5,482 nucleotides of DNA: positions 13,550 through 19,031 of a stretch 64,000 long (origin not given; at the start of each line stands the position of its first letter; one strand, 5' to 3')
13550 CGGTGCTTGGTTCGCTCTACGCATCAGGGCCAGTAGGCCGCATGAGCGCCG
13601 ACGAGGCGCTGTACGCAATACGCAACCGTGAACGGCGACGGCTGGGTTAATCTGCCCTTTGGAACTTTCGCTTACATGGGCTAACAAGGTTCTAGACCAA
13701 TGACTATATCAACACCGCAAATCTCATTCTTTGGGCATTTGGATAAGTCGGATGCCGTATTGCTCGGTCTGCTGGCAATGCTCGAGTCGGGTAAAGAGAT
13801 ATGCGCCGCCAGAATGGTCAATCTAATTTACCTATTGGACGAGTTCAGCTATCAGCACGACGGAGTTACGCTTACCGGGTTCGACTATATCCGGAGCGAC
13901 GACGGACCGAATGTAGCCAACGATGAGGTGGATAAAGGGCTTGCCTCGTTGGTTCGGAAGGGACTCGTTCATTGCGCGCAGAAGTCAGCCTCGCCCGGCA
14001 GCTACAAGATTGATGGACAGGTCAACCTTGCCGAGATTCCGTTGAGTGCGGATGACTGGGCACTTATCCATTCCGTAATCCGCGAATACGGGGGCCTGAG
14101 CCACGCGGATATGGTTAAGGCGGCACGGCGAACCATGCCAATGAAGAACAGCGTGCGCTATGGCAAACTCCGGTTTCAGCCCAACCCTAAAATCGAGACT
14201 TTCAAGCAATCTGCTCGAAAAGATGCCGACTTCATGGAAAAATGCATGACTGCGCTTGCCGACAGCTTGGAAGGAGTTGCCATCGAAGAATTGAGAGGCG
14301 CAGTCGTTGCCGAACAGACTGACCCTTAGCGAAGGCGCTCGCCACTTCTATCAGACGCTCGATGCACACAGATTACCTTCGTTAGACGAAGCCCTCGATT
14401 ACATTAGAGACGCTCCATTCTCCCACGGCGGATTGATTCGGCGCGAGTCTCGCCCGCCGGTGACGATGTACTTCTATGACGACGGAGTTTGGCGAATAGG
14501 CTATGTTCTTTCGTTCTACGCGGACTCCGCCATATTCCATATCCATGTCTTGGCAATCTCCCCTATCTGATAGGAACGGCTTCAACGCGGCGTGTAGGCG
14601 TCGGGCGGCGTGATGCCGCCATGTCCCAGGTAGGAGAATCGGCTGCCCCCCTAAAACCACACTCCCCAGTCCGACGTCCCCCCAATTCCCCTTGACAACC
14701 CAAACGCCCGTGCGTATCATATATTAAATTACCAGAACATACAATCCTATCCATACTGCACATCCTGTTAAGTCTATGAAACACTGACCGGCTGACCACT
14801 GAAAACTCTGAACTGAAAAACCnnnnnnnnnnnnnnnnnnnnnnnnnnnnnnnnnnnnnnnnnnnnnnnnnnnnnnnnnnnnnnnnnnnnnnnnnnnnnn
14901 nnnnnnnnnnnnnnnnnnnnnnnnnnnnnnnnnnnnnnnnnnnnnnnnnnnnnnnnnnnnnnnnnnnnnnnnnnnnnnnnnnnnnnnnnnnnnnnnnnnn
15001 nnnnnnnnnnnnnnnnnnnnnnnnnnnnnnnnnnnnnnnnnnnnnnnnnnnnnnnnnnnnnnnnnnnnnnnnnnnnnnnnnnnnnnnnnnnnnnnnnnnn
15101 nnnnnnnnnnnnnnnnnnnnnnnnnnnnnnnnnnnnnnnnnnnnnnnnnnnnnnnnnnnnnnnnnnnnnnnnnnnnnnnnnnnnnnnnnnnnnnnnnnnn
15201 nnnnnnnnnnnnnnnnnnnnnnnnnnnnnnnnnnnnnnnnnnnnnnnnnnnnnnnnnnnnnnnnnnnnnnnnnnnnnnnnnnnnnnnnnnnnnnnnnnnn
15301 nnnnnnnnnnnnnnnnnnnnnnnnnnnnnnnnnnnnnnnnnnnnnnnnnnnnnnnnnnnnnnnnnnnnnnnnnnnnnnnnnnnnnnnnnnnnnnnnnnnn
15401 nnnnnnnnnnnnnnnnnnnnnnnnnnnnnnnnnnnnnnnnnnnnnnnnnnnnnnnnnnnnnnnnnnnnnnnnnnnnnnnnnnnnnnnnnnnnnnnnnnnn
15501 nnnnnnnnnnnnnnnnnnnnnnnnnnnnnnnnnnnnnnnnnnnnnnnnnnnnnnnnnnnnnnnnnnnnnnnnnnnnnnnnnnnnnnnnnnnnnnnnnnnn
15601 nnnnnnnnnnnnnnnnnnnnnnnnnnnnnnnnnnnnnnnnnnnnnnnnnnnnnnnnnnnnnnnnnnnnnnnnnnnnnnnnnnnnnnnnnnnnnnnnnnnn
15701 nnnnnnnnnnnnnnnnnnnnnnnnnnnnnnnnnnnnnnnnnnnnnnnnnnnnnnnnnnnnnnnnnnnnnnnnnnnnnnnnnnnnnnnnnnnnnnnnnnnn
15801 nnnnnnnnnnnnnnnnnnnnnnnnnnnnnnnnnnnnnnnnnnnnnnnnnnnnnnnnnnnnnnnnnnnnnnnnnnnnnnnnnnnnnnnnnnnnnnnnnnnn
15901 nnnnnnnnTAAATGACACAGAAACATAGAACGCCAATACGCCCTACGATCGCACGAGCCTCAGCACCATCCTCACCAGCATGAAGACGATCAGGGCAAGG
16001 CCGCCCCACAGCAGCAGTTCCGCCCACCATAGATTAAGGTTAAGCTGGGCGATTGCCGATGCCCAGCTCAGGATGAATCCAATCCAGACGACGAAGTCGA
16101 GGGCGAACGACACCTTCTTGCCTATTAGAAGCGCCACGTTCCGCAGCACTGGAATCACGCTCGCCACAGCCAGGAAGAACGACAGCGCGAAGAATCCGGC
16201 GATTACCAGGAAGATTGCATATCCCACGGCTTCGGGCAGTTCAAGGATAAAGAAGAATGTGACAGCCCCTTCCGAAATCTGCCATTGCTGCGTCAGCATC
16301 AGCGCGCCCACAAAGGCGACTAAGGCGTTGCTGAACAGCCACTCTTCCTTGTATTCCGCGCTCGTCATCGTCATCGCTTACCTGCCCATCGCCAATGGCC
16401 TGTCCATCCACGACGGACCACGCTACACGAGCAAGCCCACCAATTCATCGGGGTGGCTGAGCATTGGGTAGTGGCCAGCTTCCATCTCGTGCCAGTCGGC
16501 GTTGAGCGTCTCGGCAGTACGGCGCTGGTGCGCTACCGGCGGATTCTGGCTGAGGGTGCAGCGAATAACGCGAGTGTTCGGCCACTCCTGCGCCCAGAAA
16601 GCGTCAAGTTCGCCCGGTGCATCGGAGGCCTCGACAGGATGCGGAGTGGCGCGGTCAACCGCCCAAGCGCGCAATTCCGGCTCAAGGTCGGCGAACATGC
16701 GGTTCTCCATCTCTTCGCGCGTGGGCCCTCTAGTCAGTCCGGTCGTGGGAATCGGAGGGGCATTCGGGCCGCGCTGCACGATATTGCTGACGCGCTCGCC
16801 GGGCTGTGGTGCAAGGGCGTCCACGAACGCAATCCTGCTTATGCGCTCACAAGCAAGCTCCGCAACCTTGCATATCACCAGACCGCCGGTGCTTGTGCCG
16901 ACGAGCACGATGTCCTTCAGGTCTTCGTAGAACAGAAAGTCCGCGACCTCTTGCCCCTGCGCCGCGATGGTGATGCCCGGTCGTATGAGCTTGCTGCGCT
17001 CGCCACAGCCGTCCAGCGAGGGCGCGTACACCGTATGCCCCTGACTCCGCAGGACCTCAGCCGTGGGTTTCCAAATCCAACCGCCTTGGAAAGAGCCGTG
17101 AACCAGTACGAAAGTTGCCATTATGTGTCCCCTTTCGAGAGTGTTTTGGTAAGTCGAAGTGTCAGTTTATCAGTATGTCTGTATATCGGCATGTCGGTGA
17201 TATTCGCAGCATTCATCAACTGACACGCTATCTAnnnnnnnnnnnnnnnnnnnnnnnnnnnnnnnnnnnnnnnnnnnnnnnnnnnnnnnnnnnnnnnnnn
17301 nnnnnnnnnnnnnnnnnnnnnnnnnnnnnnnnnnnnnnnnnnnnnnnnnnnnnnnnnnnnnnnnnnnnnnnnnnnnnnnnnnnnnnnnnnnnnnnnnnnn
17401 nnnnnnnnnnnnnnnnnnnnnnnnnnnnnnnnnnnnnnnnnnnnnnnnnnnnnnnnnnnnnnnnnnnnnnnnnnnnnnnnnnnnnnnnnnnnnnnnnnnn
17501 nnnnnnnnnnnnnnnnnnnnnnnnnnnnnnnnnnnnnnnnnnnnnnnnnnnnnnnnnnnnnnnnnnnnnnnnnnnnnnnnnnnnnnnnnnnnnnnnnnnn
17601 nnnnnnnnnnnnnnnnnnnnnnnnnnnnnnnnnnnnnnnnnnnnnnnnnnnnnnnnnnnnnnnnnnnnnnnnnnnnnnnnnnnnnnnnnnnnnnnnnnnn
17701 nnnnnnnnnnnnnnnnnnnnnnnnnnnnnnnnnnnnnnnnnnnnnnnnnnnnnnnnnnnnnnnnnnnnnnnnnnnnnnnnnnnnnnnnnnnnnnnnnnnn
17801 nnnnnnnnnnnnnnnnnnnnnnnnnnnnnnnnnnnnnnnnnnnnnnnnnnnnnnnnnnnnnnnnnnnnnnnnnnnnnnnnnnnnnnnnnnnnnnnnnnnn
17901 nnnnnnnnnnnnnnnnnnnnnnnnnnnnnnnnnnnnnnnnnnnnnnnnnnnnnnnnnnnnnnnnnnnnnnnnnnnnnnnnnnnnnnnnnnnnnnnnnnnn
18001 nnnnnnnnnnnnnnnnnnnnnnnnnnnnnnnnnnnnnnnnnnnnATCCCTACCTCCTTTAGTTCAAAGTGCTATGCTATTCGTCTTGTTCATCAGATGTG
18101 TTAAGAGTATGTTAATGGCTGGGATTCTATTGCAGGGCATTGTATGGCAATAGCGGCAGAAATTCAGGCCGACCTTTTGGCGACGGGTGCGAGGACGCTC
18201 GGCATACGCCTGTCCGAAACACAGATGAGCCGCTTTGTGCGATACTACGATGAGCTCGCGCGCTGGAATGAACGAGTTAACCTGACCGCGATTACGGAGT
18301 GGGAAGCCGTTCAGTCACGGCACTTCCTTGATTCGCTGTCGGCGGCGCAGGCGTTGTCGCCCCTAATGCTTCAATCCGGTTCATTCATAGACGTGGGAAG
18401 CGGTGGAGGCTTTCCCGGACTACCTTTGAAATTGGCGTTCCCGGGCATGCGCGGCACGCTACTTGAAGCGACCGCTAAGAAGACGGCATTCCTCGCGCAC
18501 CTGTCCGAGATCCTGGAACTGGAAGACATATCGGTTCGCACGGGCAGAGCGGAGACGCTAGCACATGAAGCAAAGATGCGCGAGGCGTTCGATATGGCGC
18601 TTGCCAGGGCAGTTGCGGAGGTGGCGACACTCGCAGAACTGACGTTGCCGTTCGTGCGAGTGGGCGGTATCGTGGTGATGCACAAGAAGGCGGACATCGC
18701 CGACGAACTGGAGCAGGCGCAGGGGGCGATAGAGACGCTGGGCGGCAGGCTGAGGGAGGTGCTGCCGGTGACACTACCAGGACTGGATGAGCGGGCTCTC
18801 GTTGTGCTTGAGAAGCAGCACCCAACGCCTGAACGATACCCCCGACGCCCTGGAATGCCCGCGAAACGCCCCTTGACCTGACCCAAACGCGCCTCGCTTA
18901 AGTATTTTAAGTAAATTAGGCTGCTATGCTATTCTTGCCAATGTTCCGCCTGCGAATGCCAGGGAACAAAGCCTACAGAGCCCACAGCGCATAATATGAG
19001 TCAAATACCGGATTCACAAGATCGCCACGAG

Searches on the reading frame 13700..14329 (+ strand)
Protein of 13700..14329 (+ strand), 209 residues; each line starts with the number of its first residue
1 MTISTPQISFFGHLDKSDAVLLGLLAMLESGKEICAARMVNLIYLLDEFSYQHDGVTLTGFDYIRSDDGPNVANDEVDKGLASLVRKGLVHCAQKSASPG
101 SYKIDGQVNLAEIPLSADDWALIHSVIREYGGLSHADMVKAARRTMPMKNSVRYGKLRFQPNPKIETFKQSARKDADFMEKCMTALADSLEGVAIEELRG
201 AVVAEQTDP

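Call 46: search_protein_families(library=ncbifam, proteins=[window:13700-14329:+], max_evalue=0.001)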
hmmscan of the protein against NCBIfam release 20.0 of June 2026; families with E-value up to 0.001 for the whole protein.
window:13700-14329:+ (209 aa): 0 families

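Call 64: search_protein_families(library=pfam, proteins=[window:13700-14329:+], max_evalue=0.001)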
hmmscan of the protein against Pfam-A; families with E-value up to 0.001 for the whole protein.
window:13700-14329:+ (209 aa): 1 family
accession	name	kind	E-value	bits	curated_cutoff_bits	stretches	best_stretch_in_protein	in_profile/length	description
PF13274.11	SocA_Panacea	-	1.1e-06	30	25.7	1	42-140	4-104/113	Antitoxin SocA-like, Panacea domain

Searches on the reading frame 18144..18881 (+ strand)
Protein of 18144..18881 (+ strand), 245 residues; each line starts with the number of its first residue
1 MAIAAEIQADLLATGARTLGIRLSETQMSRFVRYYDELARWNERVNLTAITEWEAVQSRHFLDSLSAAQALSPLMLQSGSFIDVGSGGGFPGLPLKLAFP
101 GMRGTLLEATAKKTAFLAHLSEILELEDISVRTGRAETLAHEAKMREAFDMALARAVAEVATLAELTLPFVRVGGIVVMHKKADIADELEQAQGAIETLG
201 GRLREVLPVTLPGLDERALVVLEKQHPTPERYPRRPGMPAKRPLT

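Call 64: search_protein_families(library=pfam, proteins=[window:18144-18881:+], max_evalue=0.001)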
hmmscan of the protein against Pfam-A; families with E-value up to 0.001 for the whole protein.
window:18144-18881:+ (245 aa): 1 family
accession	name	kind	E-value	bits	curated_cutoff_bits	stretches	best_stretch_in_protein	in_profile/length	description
PF02527.21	GidB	-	1.3e-43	148.9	27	1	28-204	2-171/184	rRNA small subunit methyltransferase G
